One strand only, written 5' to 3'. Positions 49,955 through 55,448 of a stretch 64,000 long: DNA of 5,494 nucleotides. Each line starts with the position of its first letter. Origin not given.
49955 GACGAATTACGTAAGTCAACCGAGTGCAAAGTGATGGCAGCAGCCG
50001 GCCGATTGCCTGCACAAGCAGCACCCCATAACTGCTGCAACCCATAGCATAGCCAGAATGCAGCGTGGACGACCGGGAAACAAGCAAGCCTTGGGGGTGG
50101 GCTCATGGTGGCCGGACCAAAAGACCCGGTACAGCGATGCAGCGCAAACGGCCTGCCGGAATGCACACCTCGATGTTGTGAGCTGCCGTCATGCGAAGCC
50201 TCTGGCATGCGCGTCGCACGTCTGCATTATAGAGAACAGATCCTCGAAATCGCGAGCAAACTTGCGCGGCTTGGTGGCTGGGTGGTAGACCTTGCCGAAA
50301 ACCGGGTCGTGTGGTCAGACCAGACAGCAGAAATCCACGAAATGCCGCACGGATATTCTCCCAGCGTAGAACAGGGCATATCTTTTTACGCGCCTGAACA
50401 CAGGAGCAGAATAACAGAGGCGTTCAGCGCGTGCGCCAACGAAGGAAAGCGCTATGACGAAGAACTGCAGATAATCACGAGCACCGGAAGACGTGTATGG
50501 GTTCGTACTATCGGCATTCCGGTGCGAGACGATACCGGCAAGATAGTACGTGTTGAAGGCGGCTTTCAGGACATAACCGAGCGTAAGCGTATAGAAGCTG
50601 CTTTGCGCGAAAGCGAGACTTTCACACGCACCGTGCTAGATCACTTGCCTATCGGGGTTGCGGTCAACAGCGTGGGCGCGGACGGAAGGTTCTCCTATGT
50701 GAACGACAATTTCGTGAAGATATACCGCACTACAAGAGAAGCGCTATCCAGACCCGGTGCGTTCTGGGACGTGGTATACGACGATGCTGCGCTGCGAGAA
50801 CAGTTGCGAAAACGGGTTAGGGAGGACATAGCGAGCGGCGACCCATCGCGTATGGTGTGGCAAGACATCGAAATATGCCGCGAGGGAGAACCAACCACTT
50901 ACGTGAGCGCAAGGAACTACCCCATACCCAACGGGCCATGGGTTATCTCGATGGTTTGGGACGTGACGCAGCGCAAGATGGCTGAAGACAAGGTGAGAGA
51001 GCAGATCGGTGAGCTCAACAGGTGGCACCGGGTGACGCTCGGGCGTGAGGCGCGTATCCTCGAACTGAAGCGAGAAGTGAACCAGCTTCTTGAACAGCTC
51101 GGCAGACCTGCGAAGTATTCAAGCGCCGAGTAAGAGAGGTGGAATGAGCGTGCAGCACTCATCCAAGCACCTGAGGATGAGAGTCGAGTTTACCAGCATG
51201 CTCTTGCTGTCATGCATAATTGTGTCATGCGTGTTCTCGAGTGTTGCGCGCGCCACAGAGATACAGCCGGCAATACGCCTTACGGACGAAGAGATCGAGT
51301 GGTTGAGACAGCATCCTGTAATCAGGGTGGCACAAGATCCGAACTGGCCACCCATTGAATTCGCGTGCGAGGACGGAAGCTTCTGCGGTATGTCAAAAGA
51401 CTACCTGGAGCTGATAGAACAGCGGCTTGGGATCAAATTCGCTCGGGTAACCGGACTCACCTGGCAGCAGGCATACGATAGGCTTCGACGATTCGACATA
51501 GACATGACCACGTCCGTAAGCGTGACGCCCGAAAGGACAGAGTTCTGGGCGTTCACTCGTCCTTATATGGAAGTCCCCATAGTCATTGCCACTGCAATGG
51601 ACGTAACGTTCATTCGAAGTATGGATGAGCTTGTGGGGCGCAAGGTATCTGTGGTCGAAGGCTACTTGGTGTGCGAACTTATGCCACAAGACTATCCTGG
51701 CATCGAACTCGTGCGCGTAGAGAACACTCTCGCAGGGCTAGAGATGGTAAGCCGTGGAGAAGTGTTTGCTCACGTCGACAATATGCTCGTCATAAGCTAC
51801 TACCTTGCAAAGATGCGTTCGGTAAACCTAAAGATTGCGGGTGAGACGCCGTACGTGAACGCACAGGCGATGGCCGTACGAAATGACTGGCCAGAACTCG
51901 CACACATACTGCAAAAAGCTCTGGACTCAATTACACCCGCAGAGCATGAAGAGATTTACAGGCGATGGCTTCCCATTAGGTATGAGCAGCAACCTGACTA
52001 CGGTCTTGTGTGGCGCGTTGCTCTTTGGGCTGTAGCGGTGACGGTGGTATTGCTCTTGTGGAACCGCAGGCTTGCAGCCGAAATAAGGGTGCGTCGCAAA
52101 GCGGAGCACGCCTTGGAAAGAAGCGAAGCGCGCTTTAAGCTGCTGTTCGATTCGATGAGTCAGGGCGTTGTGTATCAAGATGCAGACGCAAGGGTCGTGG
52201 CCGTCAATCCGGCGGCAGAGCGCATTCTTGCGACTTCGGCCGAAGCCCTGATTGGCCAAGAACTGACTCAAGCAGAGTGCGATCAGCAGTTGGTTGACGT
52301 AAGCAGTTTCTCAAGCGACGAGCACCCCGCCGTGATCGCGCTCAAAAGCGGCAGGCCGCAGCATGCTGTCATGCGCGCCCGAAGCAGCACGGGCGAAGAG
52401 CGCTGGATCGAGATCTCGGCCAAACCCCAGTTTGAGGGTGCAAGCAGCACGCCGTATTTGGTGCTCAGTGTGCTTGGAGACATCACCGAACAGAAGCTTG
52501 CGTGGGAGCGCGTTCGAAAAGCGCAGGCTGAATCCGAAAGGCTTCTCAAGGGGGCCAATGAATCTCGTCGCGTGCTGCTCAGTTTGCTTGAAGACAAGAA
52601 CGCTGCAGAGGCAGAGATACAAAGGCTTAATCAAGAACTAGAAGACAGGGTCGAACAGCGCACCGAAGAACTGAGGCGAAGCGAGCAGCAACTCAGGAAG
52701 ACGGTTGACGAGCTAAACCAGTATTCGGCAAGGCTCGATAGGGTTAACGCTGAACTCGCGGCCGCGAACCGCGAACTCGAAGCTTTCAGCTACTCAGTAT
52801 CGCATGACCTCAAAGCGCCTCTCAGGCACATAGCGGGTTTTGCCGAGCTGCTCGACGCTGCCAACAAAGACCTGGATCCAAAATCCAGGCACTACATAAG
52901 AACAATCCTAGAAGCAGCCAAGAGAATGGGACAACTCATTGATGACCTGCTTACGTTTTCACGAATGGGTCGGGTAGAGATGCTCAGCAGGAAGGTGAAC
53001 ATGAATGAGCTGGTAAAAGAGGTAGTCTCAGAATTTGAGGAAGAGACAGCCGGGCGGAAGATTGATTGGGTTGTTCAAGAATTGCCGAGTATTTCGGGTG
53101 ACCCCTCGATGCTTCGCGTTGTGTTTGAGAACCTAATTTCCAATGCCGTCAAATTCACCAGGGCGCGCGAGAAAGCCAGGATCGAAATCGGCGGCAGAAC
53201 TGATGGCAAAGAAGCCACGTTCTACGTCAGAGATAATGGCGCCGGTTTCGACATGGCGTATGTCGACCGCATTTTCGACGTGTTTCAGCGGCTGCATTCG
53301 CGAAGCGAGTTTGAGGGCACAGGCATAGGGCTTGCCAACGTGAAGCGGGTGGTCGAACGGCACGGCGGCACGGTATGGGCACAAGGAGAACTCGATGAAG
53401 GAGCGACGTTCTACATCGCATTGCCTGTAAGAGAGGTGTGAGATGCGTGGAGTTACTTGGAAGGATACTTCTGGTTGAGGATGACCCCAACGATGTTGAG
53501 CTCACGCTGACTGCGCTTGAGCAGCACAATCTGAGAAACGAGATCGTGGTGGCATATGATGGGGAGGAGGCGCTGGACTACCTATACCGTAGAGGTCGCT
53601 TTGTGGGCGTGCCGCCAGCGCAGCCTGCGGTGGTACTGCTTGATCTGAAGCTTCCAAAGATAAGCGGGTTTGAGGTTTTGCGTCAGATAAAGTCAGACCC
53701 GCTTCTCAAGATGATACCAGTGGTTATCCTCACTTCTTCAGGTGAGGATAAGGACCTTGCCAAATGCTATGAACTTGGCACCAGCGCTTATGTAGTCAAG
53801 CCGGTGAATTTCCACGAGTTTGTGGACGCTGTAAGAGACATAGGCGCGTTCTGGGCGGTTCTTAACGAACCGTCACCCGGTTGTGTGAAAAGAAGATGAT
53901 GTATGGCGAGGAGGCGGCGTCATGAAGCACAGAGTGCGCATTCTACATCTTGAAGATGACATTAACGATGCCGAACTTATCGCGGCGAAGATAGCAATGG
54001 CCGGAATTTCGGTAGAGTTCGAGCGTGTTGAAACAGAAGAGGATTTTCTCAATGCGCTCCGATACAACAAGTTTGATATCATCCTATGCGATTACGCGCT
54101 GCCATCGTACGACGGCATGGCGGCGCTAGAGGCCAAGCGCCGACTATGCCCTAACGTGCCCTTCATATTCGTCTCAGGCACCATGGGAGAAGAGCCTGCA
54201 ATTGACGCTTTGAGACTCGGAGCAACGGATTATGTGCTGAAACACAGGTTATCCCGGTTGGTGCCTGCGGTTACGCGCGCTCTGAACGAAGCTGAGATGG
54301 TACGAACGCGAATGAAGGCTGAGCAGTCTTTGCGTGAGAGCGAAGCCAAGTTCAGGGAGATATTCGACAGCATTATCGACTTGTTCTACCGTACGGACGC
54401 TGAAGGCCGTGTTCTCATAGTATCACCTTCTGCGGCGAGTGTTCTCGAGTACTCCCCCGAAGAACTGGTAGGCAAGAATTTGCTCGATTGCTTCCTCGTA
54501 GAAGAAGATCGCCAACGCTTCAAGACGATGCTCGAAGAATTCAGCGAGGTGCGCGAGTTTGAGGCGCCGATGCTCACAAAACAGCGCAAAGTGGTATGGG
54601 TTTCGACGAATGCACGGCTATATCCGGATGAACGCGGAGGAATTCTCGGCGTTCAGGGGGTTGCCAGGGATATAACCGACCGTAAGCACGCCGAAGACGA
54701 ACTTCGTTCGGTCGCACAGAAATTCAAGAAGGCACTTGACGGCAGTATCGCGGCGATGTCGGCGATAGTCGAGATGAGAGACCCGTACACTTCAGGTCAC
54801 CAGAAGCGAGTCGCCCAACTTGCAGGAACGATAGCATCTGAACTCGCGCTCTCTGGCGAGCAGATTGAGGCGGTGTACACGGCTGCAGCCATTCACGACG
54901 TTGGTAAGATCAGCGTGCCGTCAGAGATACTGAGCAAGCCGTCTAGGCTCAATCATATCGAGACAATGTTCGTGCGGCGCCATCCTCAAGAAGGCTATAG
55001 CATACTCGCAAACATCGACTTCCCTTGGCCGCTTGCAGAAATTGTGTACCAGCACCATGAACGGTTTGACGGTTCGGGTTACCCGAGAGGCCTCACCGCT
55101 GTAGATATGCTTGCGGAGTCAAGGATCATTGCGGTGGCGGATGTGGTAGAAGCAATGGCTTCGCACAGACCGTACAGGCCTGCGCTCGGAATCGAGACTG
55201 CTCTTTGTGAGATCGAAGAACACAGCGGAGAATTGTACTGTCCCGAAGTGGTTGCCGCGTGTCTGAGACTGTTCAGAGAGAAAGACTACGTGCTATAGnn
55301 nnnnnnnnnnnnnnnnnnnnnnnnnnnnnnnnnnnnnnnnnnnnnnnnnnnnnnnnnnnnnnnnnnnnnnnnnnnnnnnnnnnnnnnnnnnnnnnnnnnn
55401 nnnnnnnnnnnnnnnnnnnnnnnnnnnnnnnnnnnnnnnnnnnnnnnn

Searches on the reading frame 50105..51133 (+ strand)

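Call 60: search_protein_families(library=ncbifam, proteins=[window:50105-51133:+], max_evalue=0.00001)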
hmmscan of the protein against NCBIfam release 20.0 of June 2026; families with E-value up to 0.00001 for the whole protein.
window:50105-51133:+ (342 aa): 7 families
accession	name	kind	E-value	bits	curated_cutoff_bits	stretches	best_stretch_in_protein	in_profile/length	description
TIGR00229.1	sensory_box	domain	8.6e-17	61.5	22.9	1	56-167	16-126/126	PAS domain S-box protein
NF041777.1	sens_FixL_Rhizob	equivalog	9e-17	60.9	850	1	56-186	7-137/485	sensor protein FixL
NF007298.0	PRK09776.1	equivalog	4.3e-14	51.4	1135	1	48-200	432-581/1111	diguanylate cyclase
NF053781.1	cdiGMPphdstlr2612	equivalog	7.2e-12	43.8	1600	1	38-180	580-723/1268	Tlr1612 family c-di-GMP phosphodiesterase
NF052573.1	HisKinEspAMyxo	equivalog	3.3e-09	35.3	1400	1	40-178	125-264/755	serine histidine kinase EspA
NF041831.1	NO_HK_NahK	exception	3.7e-06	25.2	1500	1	125-214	281-361/854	hybrid sensor histidine kinase/response regulator NahK/ErcS'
NF047874.1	MASE3_PAS_HK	subfamily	6.9e-06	25.1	560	0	157-306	250-393/655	MASE3 domain-containing sensor histidine kinase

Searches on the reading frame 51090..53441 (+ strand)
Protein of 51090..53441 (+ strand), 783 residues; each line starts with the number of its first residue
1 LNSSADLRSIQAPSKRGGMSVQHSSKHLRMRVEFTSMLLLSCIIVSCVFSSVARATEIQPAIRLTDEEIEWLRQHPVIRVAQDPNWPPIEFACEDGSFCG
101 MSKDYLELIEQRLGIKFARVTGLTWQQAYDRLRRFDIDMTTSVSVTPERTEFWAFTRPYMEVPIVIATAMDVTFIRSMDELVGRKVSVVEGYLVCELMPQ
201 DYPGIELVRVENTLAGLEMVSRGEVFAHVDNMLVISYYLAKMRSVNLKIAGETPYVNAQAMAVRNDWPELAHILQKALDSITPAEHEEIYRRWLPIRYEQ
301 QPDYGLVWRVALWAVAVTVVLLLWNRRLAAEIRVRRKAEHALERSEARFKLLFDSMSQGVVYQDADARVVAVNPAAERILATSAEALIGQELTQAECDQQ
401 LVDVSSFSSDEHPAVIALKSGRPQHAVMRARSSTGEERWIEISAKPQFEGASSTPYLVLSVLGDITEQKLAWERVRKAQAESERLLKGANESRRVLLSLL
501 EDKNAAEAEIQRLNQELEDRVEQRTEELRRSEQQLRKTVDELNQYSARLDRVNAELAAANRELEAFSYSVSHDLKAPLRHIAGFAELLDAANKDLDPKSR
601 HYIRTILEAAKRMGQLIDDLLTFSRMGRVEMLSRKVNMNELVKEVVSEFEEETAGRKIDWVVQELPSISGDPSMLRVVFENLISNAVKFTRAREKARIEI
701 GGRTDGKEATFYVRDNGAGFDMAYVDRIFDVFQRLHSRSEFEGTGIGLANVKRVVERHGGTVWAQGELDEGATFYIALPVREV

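Call 60: search_protein_families(library=ncbifam, proteins=[window:51090-53441:+], max_evalue=0.00001)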
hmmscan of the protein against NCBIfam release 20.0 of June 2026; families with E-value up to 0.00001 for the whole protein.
window:51090-53441:+ (783 aa): 85 families (the best 25 are shown)
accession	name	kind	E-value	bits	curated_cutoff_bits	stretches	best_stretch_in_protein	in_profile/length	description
NF047465.1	hybrid_HK_LvrA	exception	2.1e-70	237.7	1200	1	552-779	589-817/819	hybrid histidine kinase/response regulator LvrA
NF046044.1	PnpS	equivalog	1.1e-50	172.8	400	1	566-779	173-390/390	two-component system histidine kinase PnpS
TIGR02966.1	phoR_proteo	equivalog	3e-49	167.8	334.2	1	566-777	117-332/333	phosphate regulon sensor histidine kinase PhoR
NF008468.0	PRK11360.1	equivalog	5.5e-43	147.2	646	1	567-782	400-610/616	two-component system sensor histidine kinase AtoS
TIGR02956.1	TMAO_torS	equivalog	2.5e-41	141.7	676.5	1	495-781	403-683/967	TMAO reductase system sensor histidine kinase/response regulator TorS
NF033092.0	HK_WalK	equivalog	4.3e-41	141.2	725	1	557-780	366-594/594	cell wall metabolism sensor histidine kinase WalK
NF008312.0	PRK11100.1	equivalog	6.8e-36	124.1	356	1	520-779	212-473/477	two-component system sensor histidine kinase CreC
NF041880.1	EPS_EpsF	equivalog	8.6e-36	123.5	900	1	555-779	266-492/492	response regulator EpsF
NF047874.1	MASE3_PAS_HK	subfamily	1.3e-35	123.4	560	1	560-782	395-627/655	MASE3 domain-containing sensor histidine kinase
NF006800.0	PRK09303.1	equivalog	4.6e-35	121.3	342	1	514-781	106-378/383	histidine kinase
NF008302.0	PRK11091.1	equivalog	1.4e-34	119.4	838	1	551-781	271-506/779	aerobic respiration two-component sensor histidine kinase ArcB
NF033091.0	HK_VanS_ACDEFG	equivalog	9.4e-34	116.8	400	1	516-779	28-293/293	vancomycin resistance histidine kinase VanS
NF038297.2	hybrid_HK_HrmK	equivalog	6.1e-31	107.7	725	1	505-781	176-458/607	hybrid histidine kinase/response regulator HrmK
NF045595.1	HK_scytonemin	equivalog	1.6e-29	102.8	865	1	564-781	416-636/637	scytonemin biosynthesis sensor histidine kinase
NF041735.1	hist_kin_RppB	equivalog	4e-29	101.7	400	1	561-779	214-438/438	two-component system sensor histidine kinase RppB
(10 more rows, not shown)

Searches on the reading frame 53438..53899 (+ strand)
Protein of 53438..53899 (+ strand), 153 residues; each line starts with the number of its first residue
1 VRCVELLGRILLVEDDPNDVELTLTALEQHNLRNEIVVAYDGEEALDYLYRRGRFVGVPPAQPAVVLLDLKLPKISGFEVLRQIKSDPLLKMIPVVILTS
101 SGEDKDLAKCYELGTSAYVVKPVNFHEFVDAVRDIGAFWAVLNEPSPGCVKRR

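Call 60: search_protein_families(library=ncbifam, proteins=[window:53438-53899:+], max_evalue=0.00001)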
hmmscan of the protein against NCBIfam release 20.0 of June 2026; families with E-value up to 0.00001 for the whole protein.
window:53438-53899:+ (153 aa): 62 families (the best 25 are shown)
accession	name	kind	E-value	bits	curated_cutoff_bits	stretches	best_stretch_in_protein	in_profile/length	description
TIGR02154.1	PhoB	equivalog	1.4e-18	67.1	296.2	1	9-133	4-117/226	phosphate regulon transcriptional regulator PhoB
NF007135.0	PRK09581.1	equivalog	1.8e-16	60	474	1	8-143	3-127/457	PleD family two-component system response regulator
NF040689.1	MtrAB_MtrA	equivalog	5.2e-14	52.1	300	1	10-133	1-110/219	MtrAB system response regulator MtrA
NF041866.1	EpsW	equivalog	1.7e-13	50.3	200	1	9-135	7-124/131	exopolysaccharide biosynthesis response regulator EpsW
NF041734.1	resp_reg_RppA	equivalog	2.9e-13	49.7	250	1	9-134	2-116/229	two-component system response regulator RppA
NF008296.0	PRK11083.1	equivalog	3.6e-13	49.5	273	1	9-135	5-117/228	two-component system response regulator CreB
NF008199.0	PRK10955.1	equivalog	4.8e-13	49.6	341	1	9-135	3-114/232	envelope stress response regulator transcription factor CpxR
NF007546.0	PRK10161.1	equivalog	6.8e-13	48.7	471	1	9-133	4-117/229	phosphate response regulator transcription factor PhoB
TIGR02875.1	spore_0_A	equivalog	8.4e-13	48.2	200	1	9-135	4-121/262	sporulation transcription factor Spo0A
NF000403.1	vanR-C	exception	1.1e-12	48.1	480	1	9-133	4-114/231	vancomycin resistance response regulator transcription factor VanR-C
NF041733.1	resp_reg_CseB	equivalog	1.2e-12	47.7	350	1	9-133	2-112/228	two-component system response regulator CseB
NF040534.1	resp_reg_YycF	equivalog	2.8e-12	46.4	340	1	10-133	3-112/231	response regulator YycF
NF038297.2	hybrid_HK_HrmK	equivalog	7.8e-12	44.6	725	1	9-128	492-600/607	hybrid histidine kinase/response regulator HrmK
NF033117.2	vanR_ACDEGLN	exception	9.8e-12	44.9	350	1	10-133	1-110/226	VanR-ABDEGLN family response regulator transcription factor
NF053854.1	RespRegPhoBBctds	equivalog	1e-11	44.6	270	1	10-133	1-112/225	two-component system response regulator PhoB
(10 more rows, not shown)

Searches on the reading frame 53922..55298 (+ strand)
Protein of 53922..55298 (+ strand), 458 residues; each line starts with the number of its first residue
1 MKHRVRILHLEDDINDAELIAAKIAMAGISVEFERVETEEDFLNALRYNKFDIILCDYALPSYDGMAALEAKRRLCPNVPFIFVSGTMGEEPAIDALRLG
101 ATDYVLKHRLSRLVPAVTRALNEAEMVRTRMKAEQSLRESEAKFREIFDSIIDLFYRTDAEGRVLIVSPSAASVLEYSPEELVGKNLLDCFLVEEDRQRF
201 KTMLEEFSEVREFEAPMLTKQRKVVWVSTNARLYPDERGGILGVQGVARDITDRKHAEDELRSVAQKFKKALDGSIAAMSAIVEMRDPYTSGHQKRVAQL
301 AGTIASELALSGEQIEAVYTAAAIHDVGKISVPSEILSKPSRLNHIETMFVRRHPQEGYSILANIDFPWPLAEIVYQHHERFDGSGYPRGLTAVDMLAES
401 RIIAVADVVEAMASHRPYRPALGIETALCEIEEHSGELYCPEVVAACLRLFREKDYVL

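Call 12: search_protein_families(library=pfam, proteins=[window:53922-55298:+], max_evalue=0.01)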
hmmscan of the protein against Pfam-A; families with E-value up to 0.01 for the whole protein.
window:53922-55298:+ (458 aa): 8 families
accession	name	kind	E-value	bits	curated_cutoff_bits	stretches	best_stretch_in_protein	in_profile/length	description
PF13487.12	HD_5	-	2.7e-38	131.8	27.2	1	278-442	2-169/170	HD domain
PF01966.28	HD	-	2.9e-18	66.7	22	1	292-412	3-116/116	HD domain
PF13426.13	PAS_9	-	1.7e-15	57.6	27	1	158-253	7-103/103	PAS domain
PF00989.32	PAS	-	2.9e-14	53.5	22.6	1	143-251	2-113/113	PAS fold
PF00072.30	Response_reg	-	5.7e-13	49.5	30.2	1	8-114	2-107/111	Response regulator receiver domain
PF08448.16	PAS_4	-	9e-13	48.9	23.1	1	148-255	1-109/110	PAS fold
PF08447.18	PAS_3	-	1.2e-09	38.7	25.6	1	166-248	3-89/89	PAS fold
PF08668.18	HDOD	-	0.0082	16.1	22.9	0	292-379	97-194/196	HDOD domain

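Call 30: list_cluster_members(proteins=[P0002, window:53922-55298:+, window:56857-57171:+, window:48693-49832:+, window:50105-51133:+, window:35186-36184:+, window:25883-27031:+])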
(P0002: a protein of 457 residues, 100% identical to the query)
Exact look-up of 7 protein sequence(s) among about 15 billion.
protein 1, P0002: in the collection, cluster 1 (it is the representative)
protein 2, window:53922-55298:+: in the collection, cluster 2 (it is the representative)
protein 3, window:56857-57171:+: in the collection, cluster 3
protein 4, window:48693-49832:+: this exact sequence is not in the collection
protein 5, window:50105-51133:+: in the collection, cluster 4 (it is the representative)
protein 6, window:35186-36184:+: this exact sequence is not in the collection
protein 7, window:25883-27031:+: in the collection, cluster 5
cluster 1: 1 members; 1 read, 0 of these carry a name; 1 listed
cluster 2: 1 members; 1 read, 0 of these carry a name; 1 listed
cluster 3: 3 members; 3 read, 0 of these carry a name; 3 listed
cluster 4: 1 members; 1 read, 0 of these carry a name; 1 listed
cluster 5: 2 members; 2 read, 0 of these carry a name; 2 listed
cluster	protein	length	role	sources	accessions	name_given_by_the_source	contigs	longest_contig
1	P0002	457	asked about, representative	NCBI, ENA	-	-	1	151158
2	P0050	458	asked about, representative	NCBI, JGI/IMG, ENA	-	-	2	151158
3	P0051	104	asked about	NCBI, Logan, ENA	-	-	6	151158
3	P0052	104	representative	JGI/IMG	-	-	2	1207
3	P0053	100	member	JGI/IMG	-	-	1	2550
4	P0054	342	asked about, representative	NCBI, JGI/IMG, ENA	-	-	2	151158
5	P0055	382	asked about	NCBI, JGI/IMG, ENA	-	-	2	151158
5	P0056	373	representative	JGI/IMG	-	-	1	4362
